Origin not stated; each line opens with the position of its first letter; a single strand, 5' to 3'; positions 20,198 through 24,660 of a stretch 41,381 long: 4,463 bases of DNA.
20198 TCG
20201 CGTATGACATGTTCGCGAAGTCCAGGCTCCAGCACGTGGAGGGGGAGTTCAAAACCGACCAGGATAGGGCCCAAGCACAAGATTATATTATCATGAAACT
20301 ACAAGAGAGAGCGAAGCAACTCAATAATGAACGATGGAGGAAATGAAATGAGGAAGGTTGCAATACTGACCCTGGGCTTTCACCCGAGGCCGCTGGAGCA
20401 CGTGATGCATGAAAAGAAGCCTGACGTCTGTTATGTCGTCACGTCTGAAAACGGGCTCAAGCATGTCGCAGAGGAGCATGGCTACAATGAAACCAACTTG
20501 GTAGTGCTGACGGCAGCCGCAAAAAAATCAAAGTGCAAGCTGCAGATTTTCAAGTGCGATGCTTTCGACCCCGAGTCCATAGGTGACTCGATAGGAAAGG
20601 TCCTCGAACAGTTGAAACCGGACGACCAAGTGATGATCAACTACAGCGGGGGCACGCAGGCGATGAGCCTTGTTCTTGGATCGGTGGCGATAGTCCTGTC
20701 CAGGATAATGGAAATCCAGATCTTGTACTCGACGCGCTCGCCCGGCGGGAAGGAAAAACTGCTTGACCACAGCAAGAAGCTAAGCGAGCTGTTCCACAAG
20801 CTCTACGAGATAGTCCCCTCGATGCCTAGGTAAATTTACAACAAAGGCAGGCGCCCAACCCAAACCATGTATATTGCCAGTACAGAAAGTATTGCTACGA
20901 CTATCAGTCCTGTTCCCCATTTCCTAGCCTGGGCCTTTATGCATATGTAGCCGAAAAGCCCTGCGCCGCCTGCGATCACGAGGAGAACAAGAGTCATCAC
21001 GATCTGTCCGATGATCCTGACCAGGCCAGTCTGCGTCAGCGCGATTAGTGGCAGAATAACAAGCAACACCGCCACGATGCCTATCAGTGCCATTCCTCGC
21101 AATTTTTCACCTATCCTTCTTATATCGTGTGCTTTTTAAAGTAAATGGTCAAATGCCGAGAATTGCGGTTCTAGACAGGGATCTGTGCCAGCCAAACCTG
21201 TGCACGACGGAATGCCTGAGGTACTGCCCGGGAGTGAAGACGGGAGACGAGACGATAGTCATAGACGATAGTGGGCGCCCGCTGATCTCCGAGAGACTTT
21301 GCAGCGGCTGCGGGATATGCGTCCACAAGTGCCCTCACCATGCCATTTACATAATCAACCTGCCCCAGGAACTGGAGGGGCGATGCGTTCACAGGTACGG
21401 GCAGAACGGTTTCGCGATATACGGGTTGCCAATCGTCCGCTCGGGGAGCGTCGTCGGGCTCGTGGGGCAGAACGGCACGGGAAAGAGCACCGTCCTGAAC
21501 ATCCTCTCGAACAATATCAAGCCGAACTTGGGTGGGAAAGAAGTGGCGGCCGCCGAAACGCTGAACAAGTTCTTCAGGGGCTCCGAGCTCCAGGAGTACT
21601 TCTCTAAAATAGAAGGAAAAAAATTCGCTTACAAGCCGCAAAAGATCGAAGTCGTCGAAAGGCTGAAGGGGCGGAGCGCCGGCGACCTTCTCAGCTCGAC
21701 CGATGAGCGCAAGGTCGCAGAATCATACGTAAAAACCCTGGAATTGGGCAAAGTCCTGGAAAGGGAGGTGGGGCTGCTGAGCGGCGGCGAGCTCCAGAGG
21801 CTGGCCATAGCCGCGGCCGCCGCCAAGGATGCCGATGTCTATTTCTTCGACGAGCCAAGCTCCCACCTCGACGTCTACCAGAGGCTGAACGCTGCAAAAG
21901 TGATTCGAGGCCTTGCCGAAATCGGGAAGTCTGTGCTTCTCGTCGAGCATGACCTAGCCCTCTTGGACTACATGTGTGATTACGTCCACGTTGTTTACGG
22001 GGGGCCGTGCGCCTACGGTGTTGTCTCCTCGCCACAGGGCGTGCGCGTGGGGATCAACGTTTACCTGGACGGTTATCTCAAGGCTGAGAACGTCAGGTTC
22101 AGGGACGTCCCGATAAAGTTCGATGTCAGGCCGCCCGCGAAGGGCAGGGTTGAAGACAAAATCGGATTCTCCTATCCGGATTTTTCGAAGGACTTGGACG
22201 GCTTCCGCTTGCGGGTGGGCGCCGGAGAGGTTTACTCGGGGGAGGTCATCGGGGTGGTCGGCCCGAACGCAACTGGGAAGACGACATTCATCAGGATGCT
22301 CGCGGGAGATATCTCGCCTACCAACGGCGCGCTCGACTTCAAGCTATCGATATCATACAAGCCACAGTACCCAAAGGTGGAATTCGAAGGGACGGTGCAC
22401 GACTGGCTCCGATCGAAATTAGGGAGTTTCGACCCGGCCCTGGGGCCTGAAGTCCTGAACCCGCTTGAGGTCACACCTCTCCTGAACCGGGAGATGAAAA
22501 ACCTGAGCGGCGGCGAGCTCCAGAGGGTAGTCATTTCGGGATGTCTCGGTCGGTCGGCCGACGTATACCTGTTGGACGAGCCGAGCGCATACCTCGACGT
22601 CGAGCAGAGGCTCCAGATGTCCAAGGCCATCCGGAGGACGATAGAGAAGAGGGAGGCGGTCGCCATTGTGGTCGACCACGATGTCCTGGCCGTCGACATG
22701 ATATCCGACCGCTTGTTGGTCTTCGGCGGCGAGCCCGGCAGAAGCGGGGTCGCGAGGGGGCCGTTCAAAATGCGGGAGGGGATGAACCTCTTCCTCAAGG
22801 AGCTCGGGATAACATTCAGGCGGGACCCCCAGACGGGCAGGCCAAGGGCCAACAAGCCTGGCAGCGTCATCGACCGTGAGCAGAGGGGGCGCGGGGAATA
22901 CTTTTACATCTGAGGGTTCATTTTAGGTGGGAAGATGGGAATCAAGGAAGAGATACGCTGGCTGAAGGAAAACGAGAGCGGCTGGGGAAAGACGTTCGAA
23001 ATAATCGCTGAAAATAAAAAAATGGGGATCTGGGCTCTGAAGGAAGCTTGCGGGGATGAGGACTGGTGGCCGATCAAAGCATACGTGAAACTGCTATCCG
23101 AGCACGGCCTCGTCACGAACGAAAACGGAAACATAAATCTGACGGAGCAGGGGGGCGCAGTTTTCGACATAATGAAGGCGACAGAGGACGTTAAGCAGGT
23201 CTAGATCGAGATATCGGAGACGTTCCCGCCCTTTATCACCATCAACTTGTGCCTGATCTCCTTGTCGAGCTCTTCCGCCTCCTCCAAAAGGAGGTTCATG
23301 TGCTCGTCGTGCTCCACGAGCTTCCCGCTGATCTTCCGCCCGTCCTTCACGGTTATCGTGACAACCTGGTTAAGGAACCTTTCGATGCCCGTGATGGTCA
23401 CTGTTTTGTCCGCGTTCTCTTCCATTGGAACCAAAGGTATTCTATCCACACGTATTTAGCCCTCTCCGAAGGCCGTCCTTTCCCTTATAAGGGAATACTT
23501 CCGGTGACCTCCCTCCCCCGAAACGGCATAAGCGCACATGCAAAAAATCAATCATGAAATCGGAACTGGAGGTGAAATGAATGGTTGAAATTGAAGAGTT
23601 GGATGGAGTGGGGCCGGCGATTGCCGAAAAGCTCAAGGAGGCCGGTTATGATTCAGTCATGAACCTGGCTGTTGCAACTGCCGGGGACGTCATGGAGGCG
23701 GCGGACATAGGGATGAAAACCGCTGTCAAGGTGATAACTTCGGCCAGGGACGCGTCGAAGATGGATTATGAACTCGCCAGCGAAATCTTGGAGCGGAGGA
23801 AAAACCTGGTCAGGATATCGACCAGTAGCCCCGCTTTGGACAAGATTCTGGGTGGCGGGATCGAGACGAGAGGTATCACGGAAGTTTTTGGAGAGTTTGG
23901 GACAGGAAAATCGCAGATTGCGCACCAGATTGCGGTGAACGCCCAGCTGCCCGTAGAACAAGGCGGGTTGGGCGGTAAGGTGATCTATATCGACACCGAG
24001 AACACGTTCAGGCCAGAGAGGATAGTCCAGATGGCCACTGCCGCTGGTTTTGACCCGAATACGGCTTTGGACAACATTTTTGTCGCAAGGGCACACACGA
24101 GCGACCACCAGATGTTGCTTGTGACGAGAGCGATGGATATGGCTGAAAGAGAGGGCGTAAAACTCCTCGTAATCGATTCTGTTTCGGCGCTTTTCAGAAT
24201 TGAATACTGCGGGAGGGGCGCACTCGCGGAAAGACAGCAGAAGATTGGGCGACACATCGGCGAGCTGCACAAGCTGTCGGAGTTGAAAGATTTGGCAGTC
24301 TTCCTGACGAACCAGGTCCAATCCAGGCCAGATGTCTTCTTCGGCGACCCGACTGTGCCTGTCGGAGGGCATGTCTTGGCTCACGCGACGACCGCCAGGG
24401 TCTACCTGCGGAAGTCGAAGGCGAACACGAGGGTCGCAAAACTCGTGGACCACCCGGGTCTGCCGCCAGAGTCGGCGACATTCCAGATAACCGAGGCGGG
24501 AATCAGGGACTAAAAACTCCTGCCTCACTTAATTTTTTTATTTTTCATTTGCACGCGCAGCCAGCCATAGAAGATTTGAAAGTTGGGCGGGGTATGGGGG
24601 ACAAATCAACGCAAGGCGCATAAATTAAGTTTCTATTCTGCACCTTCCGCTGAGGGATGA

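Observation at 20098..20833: Orphan two-gene cassette: small helical protein coupled to a stand-alone CARF/Csa3-N-like sensor domain, with no CRISPR-Cas context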

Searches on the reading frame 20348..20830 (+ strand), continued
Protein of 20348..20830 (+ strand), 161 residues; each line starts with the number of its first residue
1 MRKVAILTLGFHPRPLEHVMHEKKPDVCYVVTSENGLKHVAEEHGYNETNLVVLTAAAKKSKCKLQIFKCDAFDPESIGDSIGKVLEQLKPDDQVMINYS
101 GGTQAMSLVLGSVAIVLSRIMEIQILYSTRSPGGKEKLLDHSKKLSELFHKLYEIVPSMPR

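Call 86: fold_search(model_id=the predicted structure, library=viral)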
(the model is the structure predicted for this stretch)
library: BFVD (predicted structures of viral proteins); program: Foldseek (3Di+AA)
matches with E <= 10: 1091; with E <= 0.001: 2
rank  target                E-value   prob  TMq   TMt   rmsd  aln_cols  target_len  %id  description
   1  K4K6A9                2.5e-05  1.00  0.52  0.60   4.7       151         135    7  Uncharacterized protein [Caulobacter phage CcrColossus]
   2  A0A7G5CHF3            1.2e-04  1.00  0.47  0.44   5.5       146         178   14  (no name in the UniProt tables at hand)
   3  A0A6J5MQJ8            1.5e-03  0.97  0.38  0.17  14.9       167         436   11  Prohead protease [uncultured Caudovirales phage]
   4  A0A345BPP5            1.6e-03  0.98  0.39  0.50   6.2       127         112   15  (no name in the UniProt tables at hand)
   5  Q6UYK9                1.7e-03  0.98  0.39  0.48   6.6       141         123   11  Uncharacterized protein [Burkholderia phage BcepNazgul]
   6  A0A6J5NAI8            1.9e-03  0.97  0.39  0.14  16.9       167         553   11  Prohead protease [uncultured Caudovirales phage]
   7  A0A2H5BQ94            3.6e-03  0.99  0.40  0.33   5.4       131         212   13  DUF2493 domain-containing protein [Vibrio phage Vp_R1]
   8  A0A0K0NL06            3.6e-03  0.98  0.44  0.45   6.2       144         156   12  YspA cpYpsA-related SLOG domain-containing protein [Gordonia phage GMA3]
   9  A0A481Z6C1            4.1e-03  0.99  0.45  0.36   5.1       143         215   17  Macrocin o-methyltransferase [Pithovirus LCPAC302]
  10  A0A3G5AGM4            4.1e-03  0.93  0.35  0.34   6.4       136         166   10  DUF2493 domain-containing protein [Solumvirus sp.]
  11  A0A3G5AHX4            4.1e-03  0.92  0.31  0.10   8.2       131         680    9  Uncharacterized protein [Sylvanvirus sp.]
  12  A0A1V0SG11            5.7e-03  0.90  0.38  0.15   7.1       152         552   18  FtsJ-like methyltransferase [Hokovirus HKV1]
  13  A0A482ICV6            5.7e-03  0.85  0.32  0.20   9.7       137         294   14  (no name in the UniProt tables at hand)
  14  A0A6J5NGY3            6.5e-03  0.99  0.48  0.42   5.9       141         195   10  N-acetylglucosaminyl phosphatidylinositol deacetylase-related [uncultured Caudovirales phage]
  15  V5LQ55                6.9e-03  0.92  0.31  0.13  13.8       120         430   10  (no name in the UniProt tables at hand)
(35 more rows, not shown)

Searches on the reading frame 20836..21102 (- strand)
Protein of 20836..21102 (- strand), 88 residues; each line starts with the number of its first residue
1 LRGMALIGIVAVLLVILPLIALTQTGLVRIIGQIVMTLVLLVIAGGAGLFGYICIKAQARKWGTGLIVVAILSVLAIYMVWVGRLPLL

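Call 3: search_protein_families(library=pfam, proteins=[window:20836-21102:-], max_evalue=10)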
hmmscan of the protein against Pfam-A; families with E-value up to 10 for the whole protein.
window:20836-21102:- (88 aa): 1 family
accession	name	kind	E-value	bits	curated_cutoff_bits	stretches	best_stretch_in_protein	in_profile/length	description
PF13273.12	DUF4064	-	0.95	10.2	32.1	0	32-74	58-100/102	Protein of unknown function (DUF4064)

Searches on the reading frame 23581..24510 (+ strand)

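Call 23: search_protein_families(library=pfam, proteins=[window:23581-24510:+], max_evalue=0.00001)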
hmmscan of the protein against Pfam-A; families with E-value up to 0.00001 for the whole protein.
window:23581-24510:+ (310 aa): 5 families
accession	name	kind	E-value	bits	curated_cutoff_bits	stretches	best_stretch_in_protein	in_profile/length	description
PF08423.17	Rad51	-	2.4e-90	302.5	22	1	72-310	1-243/244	Rad51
PF00154.27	RecA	-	1.2e-12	48.3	27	1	73-283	27-225/262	recA bacterial DNA recombination protein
PF14520.12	HHH_5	-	5.2e-10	40.1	27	1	4-57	4-57/57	Helix-hairpin-helix domain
PF13481.12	AAA_25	-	9.3e-09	35.6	27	1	78-246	14-190/195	AAA domain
PF06745.19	ATPase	-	1.8e-08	34.5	26.6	1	81-206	3-133/231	KaiC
